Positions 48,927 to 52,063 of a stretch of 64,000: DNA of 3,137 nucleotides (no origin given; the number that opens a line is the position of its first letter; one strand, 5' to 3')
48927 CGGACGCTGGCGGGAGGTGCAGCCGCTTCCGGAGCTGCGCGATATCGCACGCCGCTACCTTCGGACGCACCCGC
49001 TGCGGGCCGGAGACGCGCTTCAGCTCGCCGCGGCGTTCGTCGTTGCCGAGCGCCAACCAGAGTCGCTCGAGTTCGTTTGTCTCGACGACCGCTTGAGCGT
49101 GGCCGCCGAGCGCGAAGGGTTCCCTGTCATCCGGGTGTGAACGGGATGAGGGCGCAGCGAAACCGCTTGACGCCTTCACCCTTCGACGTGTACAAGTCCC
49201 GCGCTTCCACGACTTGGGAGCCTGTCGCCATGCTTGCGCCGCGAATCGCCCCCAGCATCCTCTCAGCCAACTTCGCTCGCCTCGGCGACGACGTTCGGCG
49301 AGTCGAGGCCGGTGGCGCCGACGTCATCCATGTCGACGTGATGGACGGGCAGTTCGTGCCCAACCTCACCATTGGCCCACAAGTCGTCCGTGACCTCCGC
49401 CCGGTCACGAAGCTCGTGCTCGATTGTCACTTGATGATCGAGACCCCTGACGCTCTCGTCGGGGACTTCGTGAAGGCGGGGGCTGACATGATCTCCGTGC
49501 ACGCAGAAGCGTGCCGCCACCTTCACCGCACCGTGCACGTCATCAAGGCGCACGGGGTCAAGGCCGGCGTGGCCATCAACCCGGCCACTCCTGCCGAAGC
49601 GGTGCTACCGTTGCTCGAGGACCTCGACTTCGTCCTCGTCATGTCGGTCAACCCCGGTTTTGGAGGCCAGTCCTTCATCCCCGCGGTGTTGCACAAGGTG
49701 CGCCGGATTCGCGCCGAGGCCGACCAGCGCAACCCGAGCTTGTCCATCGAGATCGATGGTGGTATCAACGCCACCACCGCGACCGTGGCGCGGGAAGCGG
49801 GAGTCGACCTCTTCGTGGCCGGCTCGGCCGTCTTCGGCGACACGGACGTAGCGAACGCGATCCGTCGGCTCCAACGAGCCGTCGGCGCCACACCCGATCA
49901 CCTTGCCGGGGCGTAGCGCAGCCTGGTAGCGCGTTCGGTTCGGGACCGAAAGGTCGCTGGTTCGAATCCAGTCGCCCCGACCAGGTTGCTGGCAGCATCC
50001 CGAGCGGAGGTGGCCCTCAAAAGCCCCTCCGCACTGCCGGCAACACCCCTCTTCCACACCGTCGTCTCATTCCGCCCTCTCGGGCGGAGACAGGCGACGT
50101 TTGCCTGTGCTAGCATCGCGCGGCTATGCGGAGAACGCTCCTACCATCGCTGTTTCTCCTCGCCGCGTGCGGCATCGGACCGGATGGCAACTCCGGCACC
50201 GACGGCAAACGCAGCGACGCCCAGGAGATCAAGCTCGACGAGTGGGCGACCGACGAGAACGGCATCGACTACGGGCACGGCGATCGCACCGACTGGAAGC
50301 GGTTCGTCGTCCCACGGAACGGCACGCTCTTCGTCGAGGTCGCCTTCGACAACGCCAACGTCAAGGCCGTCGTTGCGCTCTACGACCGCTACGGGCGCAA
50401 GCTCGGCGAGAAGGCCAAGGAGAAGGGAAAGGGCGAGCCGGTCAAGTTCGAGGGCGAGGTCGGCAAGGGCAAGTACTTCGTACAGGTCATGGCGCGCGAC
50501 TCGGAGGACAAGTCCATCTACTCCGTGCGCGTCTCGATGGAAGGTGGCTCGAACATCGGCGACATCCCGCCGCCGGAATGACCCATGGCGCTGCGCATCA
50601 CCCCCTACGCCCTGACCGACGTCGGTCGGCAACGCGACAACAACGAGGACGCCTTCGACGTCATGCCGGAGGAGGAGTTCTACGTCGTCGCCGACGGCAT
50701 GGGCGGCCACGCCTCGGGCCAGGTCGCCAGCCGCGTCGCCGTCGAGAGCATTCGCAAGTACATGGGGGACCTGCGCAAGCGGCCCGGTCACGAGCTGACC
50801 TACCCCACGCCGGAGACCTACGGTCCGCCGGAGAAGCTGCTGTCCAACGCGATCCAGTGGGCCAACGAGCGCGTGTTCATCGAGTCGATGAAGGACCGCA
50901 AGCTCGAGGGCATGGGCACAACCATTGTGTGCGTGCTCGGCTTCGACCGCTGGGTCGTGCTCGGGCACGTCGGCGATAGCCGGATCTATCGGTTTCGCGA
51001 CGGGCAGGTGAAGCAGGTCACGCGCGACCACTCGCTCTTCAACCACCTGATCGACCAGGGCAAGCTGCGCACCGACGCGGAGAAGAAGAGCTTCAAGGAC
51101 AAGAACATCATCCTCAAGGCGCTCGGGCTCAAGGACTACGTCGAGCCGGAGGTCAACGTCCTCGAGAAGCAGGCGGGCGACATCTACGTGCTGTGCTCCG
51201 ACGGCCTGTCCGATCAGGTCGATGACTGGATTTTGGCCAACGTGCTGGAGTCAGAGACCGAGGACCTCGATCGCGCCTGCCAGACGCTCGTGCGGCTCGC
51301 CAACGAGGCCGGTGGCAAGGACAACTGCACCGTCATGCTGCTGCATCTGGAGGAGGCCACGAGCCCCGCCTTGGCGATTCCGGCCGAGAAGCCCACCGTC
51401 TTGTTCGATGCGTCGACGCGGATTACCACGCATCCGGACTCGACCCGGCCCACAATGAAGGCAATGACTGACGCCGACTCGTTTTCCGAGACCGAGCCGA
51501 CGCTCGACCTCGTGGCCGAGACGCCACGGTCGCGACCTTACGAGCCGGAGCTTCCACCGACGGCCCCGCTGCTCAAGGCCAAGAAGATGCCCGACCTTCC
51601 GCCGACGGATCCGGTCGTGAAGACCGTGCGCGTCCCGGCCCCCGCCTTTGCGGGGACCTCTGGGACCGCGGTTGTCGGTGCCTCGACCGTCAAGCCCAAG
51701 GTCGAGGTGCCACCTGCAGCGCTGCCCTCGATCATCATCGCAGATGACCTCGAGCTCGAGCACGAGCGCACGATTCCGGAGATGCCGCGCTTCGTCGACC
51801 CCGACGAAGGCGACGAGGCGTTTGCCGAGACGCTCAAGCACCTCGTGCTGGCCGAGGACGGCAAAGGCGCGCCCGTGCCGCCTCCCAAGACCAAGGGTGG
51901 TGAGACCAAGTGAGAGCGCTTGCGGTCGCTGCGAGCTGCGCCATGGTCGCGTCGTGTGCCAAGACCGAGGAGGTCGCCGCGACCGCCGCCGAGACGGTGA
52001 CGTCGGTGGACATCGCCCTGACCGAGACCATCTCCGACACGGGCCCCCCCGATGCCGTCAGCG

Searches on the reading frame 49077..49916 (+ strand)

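Call 78: search_protein_families(library=pfam, proteins=[window:49077-49916:+], max_evalue=0.001)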
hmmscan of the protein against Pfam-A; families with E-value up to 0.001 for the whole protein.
window:49077-49916:+ (279 aa): 1 family
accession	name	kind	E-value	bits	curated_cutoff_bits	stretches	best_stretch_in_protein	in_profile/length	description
PF00834.25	Ribul_P_3_epim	-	1.1e-82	276.7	21.1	1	57-253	2-198/198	Ribulose-phosphate 3 epimerase family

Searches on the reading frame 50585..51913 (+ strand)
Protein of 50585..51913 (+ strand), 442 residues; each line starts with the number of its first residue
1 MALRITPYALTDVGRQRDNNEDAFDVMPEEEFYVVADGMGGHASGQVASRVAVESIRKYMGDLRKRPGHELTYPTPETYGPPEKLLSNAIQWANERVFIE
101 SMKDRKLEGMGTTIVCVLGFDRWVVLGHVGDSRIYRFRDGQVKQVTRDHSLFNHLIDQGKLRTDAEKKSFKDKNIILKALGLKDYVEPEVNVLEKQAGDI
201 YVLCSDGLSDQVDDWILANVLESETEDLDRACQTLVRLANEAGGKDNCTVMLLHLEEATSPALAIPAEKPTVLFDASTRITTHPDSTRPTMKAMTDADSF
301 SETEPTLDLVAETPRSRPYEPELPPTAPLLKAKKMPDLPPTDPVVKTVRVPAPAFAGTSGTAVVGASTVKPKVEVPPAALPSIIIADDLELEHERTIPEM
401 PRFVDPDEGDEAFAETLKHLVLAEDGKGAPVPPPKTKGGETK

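Call 78: search_protein_families(library=pfam, proteins=[window:50585-51913:+], max_evalue=0.001)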
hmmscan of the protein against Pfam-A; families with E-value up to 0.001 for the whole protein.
window:50585-51913:+ (442 aa): 3 families
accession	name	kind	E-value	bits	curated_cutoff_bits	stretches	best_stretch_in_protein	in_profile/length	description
PF13672.11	PP2C_2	-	1.2e-18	67.9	24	1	16-215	8-181/209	Protein phosphatase 2C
PF00481.26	PP2C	-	7.2e-10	39.4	20.3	1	27-151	31-142/255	Protein phosphatase 2C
PF07228.17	SpoIIE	-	0.00023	21.6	25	1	177-254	104-190/192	Stage II sporulation protein E (SpoIIE)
